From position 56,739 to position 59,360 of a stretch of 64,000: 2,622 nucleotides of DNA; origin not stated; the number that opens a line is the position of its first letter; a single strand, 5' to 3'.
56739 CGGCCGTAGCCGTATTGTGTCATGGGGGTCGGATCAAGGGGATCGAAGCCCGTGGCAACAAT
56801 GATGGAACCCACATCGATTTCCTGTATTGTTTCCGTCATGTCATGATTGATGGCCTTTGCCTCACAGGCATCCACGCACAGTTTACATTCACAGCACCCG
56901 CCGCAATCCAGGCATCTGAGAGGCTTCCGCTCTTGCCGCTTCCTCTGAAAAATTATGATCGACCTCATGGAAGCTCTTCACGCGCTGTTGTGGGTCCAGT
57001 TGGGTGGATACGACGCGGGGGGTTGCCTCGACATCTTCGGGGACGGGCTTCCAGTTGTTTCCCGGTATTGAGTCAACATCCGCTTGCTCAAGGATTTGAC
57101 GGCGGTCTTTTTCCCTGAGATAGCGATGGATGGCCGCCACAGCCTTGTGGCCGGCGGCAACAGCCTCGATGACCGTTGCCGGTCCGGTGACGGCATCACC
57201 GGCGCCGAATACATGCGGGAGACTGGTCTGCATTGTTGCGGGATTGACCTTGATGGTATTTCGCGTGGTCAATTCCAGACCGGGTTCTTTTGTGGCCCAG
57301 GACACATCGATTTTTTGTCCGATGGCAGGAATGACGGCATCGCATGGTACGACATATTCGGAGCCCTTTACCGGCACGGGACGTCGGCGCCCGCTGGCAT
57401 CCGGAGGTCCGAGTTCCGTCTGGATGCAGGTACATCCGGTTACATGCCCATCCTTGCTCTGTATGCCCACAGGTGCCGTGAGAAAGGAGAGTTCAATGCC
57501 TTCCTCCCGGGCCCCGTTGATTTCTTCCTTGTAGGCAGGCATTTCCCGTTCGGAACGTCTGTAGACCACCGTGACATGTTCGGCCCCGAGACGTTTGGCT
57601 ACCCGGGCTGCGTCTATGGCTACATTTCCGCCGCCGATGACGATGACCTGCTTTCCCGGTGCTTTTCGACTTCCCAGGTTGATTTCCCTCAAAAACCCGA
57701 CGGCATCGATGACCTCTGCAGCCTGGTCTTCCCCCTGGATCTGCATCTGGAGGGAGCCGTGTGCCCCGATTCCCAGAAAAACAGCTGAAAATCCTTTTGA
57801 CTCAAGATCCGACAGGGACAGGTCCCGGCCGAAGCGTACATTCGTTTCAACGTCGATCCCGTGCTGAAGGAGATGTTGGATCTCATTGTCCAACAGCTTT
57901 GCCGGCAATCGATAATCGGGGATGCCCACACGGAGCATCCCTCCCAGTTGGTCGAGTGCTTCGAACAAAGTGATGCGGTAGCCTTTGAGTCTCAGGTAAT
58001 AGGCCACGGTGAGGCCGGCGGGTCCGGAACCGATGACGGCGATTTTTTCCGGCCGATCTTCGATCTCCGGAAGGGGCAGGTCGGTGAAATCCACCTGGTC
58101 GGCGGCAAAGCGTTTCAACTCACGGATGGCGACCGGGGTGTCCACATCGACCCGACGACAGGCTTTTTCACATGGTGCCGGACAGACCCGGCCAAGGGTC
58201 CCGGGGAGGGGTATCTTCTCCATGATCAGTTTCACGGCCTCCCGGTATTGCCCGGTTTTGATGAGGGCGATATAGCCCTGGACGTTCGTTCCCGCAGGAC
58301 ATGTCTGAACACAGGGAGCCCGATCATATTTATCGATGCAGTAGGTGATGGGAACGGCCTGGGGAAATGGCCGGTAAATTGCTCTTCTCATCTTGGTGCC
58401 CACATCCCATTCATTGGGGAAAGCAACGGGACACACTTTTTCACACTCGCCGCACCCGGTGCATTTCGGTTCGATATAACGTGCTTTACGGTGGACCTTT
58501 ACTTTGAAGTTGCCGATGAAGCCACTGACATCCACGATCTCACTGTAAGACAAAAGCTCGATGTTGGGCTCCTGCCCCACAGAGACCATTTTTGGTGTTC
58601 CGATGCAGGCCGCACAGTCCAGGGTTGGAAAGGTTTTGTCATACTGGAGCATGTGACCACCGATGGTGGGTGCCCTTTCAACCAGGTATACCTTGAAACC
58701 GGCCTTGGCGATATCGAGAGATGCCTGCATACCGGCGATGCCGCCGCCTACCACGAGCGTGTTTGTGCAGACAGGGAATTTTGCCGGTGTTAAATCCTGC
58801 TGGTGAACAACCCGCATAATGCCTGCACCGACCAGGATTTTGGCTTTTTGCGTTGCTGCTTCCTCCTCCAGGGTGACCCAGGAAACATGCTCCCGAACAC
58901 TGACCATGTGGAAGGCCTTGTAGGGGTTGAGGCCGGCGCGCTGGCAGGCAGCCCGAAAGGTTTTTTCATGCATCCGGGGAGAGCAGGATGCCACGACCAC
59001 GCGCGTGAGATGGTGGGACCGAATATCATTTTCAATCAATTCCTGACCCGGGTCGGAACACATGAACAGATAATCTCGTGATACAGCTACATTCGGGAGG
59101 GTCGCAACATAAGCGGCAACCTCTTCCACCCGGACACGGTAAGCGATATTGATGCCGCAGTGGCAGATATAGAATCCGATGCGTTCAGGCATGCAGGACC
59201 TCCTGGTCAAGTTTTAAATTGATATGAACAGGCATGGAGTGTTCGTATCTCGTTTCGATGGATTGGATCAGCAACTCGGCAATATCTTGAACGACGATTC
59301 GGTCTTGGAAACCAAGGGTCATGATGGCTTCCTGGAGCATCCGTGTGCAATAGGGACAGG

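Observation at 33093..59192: Three HdrA paralogs in one window carry three different modules at the same structural hotspot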

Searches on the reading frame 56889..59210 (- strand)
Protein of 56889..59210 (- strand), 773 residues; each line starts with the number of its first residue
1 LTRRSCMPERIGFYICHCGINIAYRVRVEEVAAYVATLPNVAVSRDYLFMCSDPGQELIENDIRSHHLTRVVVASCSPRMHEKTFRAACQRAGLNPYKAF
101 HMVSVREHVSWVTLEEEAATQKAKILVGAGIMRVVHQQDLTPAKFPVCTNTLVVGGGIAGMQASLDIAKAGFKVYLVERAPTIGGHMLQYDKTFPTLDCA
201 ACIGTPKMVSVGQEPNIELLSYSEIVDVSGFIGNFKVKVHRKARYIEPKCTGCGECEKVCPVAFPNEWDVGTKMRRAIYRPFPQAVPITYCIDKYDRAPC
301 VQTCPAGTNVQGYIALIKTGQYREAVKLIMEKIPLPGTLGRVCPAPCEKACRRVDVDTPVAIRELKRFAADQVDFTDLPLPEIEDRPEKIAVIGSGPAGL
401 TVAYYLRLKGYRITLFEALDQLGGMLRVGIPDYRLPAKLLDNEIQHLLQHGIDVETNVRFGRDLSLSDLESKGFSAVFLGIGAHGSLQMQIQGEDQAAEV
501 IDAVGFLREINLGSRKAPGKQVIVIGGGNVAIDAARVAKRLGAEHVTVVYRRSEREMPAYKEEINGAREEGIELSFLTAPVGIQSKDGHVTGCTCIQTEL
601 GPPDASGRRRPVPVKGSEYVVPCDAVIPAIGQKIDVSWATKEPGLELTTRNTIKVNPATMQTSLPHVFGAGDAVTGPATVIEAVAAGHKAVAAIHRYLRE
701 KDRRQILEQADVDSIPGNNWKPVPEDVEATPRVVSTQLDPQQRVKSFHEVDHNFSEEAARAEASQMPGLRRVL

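Call 4: search_protein_families(library=pfam, proteins=[window:56889-59210:-], max_evalue=0.01)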
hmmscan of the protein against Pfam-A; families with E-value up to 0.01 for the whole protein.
window:56889-59210:- (773 aa): 25 families
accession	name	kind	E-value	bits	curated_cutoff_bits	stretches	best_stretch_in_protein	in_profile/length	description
PF07992.20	Pyr_redox_2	-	1.1e-38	133.8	26.1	2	389-687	2-291/291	Pyridine nucleotide-disulphide oxidoreductase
PF14691.11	Fer4_20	-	4.8e-19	68.7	25.8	1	297-373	29-108/113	Dihydroprymidine dehydrogenase domain II, 4Fe-4S cluster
PF13450.12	NAD_binding_8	-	2.2e-18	66.7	21.9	2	392-426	1-35/68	NAD(P)-binding Rossmann-like domain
PF00070.33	Pyr_redox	-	4.5e-17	62.8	22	3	522-590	2-74/82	Pyridine nucleotide-disulphide oxidoreductase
PF13738.12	Pyr_redox_3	-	3.1e-14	53.4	30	1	516-671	161-305/305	Pyridine nucleotide-disulphide oxidoreductase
PF12831.13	FAD_oxidored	-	9.9e-14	51.9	27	1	152-187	3-38/416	FAD dependent oxidoreductase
PF01266.30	DAO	-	4.3e-12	46.7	27.9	2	389-423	1-35/353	FAD dependent oxidoreductase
PF01134.28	GIDA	-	8.6e-11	42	22.1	1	152-205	3-46/391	Glucose inhibited division protein A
PF01946.23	Thi4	-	1.2e-09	38.2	26.2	2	389-426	19-57/235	Thi4 family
PF00890.30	FAD_binding_2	-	1.4e-09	38.2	20.4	2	151-186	2-37/414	FAD binding domain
PF01262.27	AlaDh_PNT_C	-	1e-08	35.3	23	1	519-555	28-63/214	Alanine dehydrogenase/PNT, C-terminal domain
PF03486.20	HI0933_like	-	2e-08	34.4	50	1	150-185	2-37/244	HI0933-like protein Rossmann domain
PF01593.30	Amino_oxidase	-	1e-06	28.8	19.8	0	398-424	2-28/443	Flavin containing amine oxidoreductase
PF01494.25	FAD_binding_3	-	2.1e-06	27.7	22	0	149-181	2-34/349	FAD binding domain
PF13237.11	Fer4_10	-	0.00011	22.4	25.5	1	245-305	4-53/53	4Fe-4S dicluster domain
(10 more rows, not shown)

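Call 13: search_protein_families(library=ncbifam, proteins=[window:56889-59192:-], max_evalue=0.00001)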
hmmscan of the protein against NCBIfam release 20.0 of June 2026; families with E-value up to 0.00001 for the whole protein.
window:56889-59192:- (767 aa): 81 families (the best 25 are shown)
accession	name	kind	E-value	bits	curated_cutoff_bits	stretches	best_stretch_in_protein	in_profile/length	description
NF009454.0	PRK12814.1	equivalog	5.2e-150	500.9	916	1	291-758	101-567/657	putative NADPH-dependent glutamate synthase small subunit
NF009410.0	PRK12771.1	subfamily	4.4e-149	497.6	516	1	291-758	47-506/566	NAD(P)-binding protein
NF009414.0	PRK12778.1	equivalog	6.8e-122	408.2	1103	1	285-695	331-752/752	bifunctional dihydroorotate dehydrogenase B NAD binding subunit/NADPH-dependent glutamate synthase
NF040770.1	hetero_SS_HdrA2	exception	2.2e-116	389.8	1100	1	4-299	1-301/777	CoB-CoM heterodisulfide reductase HdrA2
TIGR03315.1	Se_ygfK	equivalog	3.6e-102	342.5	835.3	1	277-699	434-844/1012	putative selenate reductase subunit YgfK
TIGR01316.1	gltA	equivalog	3.8e-98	329.2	471.75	1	288-692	32-449/449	NADPH-dependent glutamate synthase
NF010590.0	PRK13984.1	equivalog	1.3e-88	297.7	946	1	293-695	197-609/611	putative oxidoreductase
NF009413.0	PRK12775.1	equivalog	8.9e-88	295.2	1895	1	291-717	338-779/1006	putative trifunctional 2-polyprenylphenol hydroxylase/glutamate synthase subunit beta/ferritin domain-containing protein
TIGR01318.1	gltD_gamma_fam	subfamily_domain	1.2e-86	291.2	482.95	1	284-693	41-466/467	glutamate synthase, small subunit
NF009408.0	PRK12769.1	equivalog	4.7e-82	276.1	1003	1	272-696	211-655/659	formate-dependent uric acid utilization protein AegA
NF009415.0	PRK12779.1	equivalog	3.7e-78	263.4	1519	1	291-688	207-622/944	putative bifunctional glutamate synthase subunit beta/2-polyprenylphenol hydroxylase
NF009451.0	PRK12809.1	equivalog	2.5e-74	250.7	1154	1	284-695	209-637/639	formate-dependent uric acid utilization protein YgfT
NF041778.1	hetero_SS_HdrA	equivalog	1.4e-73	248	1400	1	4-288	7-292/771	ferredoxin:CoB-CoM heterodisulfide reductase subunit HdrA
NF041891.1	hdrA_Methbact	equivalog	2.8e-72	244.1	1300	1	4-296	2-292/762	ferredoxin:CoB-CoM heterodisulfide reductase subunit HdrA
NF009409.0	PRK12770.1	subfamily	2.6e-65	220.9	343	1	378-698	15-356/360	putative glutamate synthase subunit beta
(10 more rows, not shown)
